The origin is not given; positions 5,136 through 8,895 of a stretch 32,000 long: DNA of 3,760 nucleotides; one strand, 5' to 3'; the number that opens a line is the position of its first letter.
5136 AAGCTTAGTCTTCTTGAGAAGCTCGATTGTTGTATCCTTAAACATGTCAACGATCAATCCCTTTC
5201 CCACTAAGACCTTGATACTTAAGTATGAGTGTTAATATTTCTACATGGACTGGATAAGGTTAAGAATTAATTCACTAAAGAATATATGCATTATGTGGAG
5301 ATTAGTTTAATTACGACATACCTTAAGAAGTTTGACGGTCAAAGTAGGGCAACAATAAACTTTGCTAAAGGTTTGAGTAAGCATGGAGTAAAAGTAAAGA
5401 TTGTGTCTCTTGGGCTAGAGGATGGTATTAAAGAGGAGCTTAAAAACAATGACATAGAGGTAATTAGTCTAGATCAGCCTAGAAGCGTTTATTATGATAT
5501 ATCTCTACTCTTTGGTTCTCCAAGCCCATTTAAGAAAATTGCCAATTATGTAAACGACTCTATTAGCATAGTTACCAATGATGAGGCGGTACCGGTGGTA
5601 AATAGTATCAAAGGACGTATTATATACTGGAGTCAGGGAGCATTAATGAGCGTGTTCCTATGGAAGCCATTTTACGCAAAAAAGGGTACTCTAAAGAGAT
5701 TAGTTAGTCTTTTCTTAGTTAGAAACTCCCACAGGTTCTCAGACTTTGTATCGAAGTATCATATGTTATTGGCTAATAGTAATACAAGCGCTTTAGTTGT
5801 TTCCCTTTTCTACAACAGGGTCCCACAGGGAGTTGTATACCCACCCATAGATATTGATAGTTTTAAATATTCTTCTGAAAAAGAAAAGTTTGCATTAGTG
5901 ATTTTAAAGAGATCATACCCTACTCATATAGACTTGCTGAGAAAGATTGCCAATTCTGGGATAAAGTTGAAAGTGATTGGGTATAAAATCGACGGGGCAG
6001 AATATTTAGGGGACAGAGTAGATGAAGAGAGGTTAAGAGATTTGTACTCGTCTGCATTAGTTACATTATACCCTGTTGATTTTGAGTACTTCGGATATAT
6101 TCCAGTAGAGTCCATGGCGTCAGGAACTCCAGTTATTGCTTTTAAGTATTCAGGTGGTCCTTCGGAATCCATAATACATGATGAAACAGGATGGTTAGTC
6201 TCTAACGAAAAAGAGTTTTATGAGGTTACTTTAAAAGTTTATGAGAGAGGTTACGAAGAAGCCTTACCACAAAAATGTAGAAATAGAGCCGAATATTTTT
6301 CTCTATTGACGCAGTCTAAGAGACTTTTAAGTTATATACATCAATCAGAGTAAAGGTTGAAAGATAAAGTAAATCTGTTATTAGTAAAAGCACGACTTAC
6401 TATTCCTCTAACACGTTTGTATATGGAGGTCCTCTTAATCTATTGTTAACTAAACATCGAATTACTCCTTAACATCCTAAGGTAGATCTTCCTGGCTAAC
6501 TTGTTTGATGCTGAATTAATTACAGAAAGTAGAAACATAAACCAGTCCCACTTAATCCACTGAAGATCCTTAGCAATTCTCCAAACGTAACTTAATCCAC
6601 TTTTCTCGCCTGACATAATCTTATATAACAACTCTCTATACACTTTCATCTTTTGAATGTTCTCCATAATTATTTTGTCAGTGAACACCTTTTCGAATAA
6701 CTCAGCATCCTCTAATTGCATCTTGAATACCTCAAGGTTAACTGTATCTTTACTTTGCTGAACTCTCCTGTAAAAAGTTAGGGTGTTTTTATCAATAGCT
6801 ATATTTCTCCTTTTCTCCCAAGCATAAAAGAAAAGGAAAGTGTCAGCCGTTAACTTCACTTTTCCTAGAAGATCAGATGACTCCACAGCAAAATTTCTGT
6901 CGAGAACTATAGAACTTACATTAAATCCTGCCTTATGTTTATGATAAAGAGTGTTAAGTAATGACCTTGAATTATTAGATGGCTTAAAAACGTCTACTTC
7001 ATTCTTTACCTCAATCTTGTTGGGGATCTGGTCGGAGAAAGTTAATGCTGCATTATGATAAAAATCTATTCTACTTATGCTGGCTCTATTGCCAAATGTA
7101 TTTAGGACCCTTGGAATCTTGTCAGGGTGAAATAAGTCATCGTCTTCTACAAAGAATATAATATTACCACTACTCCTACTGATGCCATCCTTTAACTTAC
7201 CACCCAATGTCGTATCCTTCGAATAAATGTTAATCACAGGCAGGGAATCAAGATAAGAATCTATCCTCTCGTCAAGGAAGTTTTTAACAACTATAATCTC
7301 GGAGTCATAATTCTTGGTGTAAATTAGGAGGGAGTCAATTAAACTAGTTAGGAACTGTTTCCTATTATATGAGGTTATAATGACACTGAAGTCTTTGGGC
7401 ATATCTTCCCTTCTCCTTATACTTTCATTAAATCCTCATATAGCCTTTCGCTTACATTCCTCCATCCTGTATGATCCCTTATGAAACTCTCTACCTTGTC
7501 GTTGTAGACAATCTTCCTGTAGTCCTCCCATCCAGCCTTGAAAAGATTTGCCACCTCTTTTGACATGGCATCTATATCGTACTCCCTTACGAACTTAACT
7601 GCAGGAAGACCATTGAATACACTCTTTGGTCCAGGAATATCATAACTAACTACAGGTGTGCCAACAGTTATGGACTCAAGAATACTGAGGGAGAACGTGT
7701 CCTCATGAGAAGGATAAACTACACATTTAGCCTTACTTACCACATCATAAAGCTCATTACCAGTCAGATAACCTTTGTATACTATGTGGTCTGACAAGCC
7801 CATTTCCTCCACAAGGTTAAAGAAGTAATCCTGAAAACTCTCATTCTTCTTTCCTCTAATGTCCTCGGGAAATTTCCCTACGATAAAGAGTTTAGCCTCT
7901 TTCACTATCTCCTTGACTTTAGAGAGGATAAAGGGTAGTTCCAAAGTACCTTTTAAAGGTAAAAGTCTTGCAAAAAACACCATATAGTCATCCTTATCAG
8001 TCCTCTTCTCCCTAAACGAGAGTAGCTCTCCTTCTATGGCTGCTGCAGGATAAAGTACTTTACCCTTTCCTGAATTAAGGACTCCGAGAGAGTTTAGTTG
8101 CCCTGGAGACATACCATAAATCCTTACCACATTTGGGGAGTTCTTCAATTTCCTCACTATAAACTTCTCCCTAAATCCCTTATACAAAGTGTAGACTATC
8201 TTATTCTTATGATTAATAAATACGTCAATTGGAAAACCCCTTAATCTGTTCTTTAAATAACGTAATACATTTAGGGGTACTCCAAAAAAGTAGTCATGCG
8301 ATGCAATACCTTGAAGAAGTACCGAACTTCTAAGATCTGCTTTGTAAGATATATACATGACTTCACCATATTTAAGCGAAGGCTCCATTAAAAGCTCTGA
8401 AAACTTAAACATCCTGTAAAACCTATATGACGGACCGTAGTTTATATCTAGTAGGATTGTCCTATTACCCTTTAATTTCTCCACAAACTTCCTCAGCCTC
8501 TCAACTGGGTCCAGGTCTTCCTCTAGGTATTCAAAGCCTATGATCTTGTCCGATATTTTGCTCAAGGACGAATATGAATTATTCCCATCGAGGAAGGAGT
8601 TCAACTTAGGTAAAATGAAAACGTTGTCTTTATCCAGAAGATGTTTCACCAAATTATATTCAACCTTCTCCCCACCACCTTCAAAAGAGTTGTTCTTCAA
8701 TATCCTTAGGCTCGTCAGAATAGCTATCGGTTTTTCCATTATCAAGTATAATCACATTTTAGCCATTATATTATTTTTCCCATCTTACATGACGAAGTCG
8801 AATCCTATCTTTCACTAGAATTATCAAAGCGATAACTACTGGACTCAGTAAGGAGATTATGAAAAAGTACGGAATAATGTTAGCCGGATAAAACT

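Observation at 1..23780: Large glycan locus with no visible flippase, polymerase or exporter, organised around four GT-C-like giant membrane proteins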

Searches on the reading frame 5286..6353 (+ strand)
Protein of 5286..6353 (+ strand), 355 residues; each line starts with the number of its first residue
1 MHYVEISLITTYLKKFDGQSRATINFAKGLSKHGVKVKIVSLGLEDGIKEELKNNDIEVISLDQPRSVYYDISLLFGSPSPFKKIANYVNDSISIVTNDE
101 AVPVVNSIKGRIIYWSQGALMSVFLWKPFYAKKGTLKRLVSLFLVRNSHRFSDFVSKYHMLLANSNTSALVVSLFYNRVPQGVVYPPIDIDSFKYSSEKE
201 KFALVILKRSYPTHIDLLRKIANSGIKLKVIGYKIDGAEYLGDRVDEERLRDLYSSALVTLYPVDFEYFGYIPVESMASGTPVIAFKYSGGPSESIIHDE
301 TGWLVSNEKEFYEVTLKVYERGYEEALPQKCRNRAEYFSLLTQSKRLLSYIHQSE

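Call 4: search_protein_families(library=pfam, proteins=[window:5286-6353:+], max_evalue=0.1)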
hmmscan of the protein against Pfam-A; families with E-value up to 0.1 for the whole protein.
window:5286-6353:+ (355 aa): 6 families
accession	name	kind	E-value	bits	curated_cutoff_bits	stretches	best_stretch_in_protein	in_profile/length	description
PF00534.26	Glycos_transf_1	-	6.1e-14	52.4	26.4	1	244-322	80-159/172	Glycosyl transferases group 1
PF13692.12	Glyco_trans_1_4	-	4.6e-12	46.8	27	1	236-319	59-140/142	Glycosyl transferases group 1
PF13477.12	Glyco_trans_4_2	-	0.00046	20.8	23.4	1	20-68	10-56/139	Glycosyl transferase 4-like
PF20706.3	GT4-conflict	-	0.005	16.3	26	1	245-290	270-315/385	Family 4 Glycosyltransferase in conflict systems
PF13439.12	Glyco_transf_4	-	0.016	15.6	28.5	1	17-71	2-53/170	Glycosyltransferase Family 4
PF16994.11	Glyco_trans_4_5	-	0.053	13.7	26.6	0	18-64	16-62/172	Glycosyl-transferase family 4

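Call 72: search_protein_families(library=ncbifam, proteins=[window:5286-6353:+], max_evalue=0.01)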
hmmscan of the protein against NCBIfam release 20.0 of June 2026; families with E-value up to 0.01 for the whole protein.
window:5286-6353:+ (355 aa): 15 families
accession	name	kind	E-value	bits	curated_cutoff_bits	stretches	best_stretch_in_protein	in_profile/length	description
TIGR02149.1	glgA_Coryne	subfamily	6.5e-09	35.4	302.4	1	237-310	264-336/391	glycogen synthase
TIGR03449.1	mycothiol_MshA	equivalog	3.6e-07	29.4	462.5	1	245-348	292-397/406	D-inositol-3-phosphate glycosyltransferase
TIGR03999.1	thiol_BshA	equivalog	8.8e-07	28.2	273.7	1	247-319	263-336/375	N-acetyl-alpha-D-glucosaminyl L-malate synthase BshA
NF053787.1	GlcN_PG_synth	equivalog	3.4e-05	22.8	480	1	245-323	250-328/361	N-acetylglucosaminyl phosphatidylglycerol synthase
NF047880.1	glyco_SdgA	exception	3.4e-05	22.6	800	1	256-310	389-443/488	serine-aspartate repeat adhesin O-glycosyltransferase SdgA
NF038229.1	Glyco4_Geo_Pelo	equivalog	0.00013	21.1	400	1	238-319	220-299/338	GPMC system family 4 glycosyltransferase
TIGR02470.1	sucr_synth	equivalog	0.00048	18.4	810.4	1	261-307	648-693/784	sucrose synthase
NF038255.1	exopoly_VpsD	equivalog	0.00076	18.4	300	0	239-286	266-312/381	VpsD family glycosyltransferase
TIGR04047.1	MSMEG_0565_glyc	hypoth_equivalog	0.00098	18.3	259.85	0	244-287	264-307/373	MSMEG_0565 family glycosyltransferase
NF047881.1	glyco_SdgB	exception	0.001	17.8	800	1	249-310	388-449/496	serine-aspartate repeat adhesin O-glycosyltransferase SdgB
TIGR03088.1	stp2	hypoth_equivalog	0.0011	18.1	409.05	1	274-310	290-326/374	TIGR03088 family PEP-CTERM/XrtA system glycosyltransferase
NF041010.1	glycosy_Agl16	equivalog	0.0014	17.5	575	1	238-336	236-333/352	glycosylation protein Agl16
NF046085.1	XrtY_assoc_Gly1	equivalog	0.004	16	400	1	238-317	267-344/387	XrtY-associated glycosyltransferase XYAG1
NF050063.1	ProtGlycPglJ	equivalog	0.0058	15.9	500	0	262-351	271-363/363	N-acetylgalactosamine-N,N'-diacetylbacillosaminyl-diphospho-undecaprenol 4-alpha-N-acetylgalactosaminyltransferase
NF041876.1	EPS_EpsE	equivalog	0.0063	15.8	400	1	244-309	283-347/389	exopolysaccharide biosynthesis GT4 family glycosyltransferase EpsE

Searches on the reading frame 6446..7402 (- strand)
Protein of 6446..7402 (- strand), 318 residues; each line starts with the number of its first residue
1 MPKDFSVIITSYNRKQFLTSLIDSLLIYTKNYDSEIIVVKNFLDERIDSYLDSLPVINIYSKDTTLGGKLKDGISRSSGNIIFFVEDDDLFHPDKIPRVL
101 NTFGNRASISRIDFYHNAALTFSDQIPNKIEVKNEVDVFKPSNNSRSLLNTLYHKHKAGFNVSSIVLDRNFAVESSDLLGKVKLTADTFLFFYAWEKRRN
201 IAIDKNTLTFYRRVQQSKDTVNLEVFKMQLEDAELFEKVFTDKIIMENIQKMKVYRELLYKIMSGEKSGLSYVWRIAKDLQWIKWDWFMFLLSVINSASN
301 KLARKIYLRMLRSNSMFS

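Call 4: search_protein_families(library=pfam, proteins=[window:6446-7402:-], max_evalue=0.1)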
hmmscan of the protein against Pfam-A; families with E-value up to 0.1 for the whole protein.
window:6446-7402:- (318 aa): 2 families
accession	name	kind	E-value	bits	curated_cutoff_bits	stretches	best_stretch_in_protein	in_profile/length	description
PF00535.33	Glycos_transf_2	-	5.7e-14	52.8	23.3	1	6-115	1-116/168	Glycosyl transferase family 2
PF13641.12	Glyco_tranf_2_3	-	1.6e-07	32.1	27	1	3-108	2-115/230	Glycosyltransferase like family 2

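Call 9: search_protein_families(library=ncbifam, proteins=[window:6446-7402:-], max_evalue=0.1)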
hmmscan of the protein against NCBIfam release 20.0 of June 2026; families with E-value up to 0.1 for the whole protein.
window:6446-7402:- (318 aa): 6 families
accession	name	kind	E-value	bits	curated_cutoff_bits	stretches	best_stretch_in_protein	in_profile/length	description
NF038299.1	EPS_HpsN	equivalog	2.9e-05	23.2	425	1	5-109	3-112/317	hormogonium polysaccharide biosynthesis glycosyltransferase HpsN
TIGR04440.1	glyco_TIGR04440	domain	0.00033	20.4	70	1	5-103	2-106/215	TIGR00180 family glycosyltransferase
TIGR04283.1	glyco_like_mftF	equivalog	0.00036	20.2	182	1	6-103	2-97/221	TIGR04283 family arsenosugar biosynthesis glycosyltransferase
NF007482.0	PRK10073.1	equivalog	0.00047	19.2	423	1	4-101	7-108/334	glycosyltransferase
NF041875.1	EPS_EpsD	equivalog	0.00086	18.8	370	1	6-100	2-101/325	exopolysaccharide biosynthesis glycosyltransferase EpsD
NF038302.1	EPS_HpsE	equivalog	0.012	14.6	300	1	4-97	2-105/307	hormogonium polysaccharide biosynthesis glycosyltransferase HpsE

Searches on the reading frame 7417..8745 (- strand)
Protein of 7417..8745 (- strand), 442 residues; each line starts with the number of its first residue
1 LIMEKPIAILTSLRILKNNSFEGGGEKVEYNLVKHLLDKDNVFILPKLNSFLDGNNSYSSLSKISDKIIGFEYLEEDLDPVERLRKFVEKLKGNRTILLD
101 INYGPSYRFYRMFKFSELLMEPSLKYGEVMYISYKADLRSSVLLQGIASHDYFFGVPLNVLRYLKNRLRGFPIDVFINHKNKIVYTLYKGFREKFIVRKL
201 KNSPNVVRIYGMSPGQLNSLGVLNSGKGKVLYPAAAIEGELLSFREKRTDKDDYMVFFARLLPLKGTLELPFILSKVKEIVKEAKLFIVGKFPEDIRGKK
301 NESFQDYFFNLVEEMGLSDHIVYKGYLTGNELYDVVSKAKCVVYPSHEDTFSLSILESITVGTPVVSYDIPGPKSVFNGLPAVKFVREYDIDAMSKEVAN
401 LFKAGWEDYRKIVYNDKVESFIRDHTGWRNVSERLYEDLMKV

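Call 4: search_protein_families(library=pfam, proteins=[window:7417-8745:-], max_evalue=0.1)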
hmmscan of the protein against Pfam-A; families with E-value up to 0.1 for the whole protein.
window:7417-8745:- (442 aa): 3 families
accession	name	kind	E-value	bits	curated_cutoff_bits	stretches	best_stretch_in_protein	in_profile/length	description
PF00534.26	Glycos_transf_1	-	1.4e-21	77.2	26.4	1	244-415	7-168/172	Glycosyl transferases group 1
PF13692.12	Glyco_trans_1_4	-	1.4e-15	58.2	27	1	255-402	4-140/142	Glycosyl transferases group 1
PF20706.3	GT4-conflict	-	0.0061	16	26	1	330-366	273-309/385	Family 4 Glycosyltransferase in conflict systems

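Call 72: search_protein_families(library=ncbifam, proteins=[window:7417-8745:-], max_evalue=0.01)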
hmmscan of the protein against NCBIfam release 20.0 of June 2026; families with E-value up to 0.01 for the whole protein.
window:7417-8745:- (442 aa): 23 families
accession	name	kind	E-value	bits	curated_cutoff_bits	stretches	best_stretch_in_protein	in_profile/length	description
NF047880.1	glyco_SdgA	exception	2.6e-12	46.1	800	1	256-404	319-456/488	serine-aspartate repeat adhesin O-glycosyltransferase SdgA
NF046085.1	XrtY_assoc_Gly1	equivalog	5.5e-09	35.4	400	1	287-367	233-313/387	XrtY-associated glycosyltransferase XYAG1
TIGR03999.1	thiol_BshA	equivalog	3.8e-08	32.7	273.7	1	255-421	202-357/375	N-acetyl-alpha-D-glucosaminyl L-malate synthase BshA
TIGR03449.1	mycothiol_MshA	equivalog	9.1e-08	31.4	462.5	1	305-380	270-346/406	D-inositol-3-phosphate glycosyltransferase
NF012028.0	PRK15484.1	subfamily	1.1e-07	31.3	618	1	250-439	190-375/380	lipopolysaccharide N-acetylglucosaminyltransferase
NF038255.1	exopoly_VpsD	equivalog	2.2e-07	30.1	300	1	274-399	225-345/381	VpsD family glycosyltransferase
NF041876.1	EPS_EpsE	equivalog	2.9e-07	30.1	400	1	255-402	217-359/389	exopolysaccharide biosynthesis GT4 family glycosyltransferase EpsE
TIGR04047.1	MSMEG_0565_glyc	hypoth_equivalog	5.1e-07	29.1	259.85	1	302-426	239-359/373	MSMEG_0565 family glycosyltransferase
NF041010.1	glycosy_Agl16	equivalog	6e-07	28.7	575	1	172-367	111-282/352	glycosylation protein Agl16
NF047881.1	glyco_SdgB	exception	6.7e-07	28.3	800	1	305-377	364-435/496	serine-aspartate repeat adhesin O-glycosyltransferase SdgB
NF038229.1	Glyco4_Geo_Pelo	equivalog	1e-06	28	400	1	225-377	132-276/338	GPMC system family 4 glycosyltransferase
TIGR03088.1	stp2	hypoth_equivalog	4.9e-06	25.8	409.05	1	258-402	200-336/374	TIGR03088 family PEP-CTERM/XrtA system glycosyltransferase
NF049987.1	DaglGlyslTfaseDgs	equivalog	5.8e-06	25.5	500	1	320-371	213-264/332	processive diacylglycerol alpha-glucosyltransferase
NF038295.1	EPS_HpsP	equivalog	7.9e-06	25.1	550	1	250-369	205-318/388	hormogonium polysaccharide biosynthesis glycosyltransferase HpsP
NF053513.1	Gtran_IagA_BgsA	equivalog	3.6e-05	22.9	460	1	318-409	215-304/333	LTA glycolipid anchor biosynthesis glycosyltransferase, IagA/BgsA family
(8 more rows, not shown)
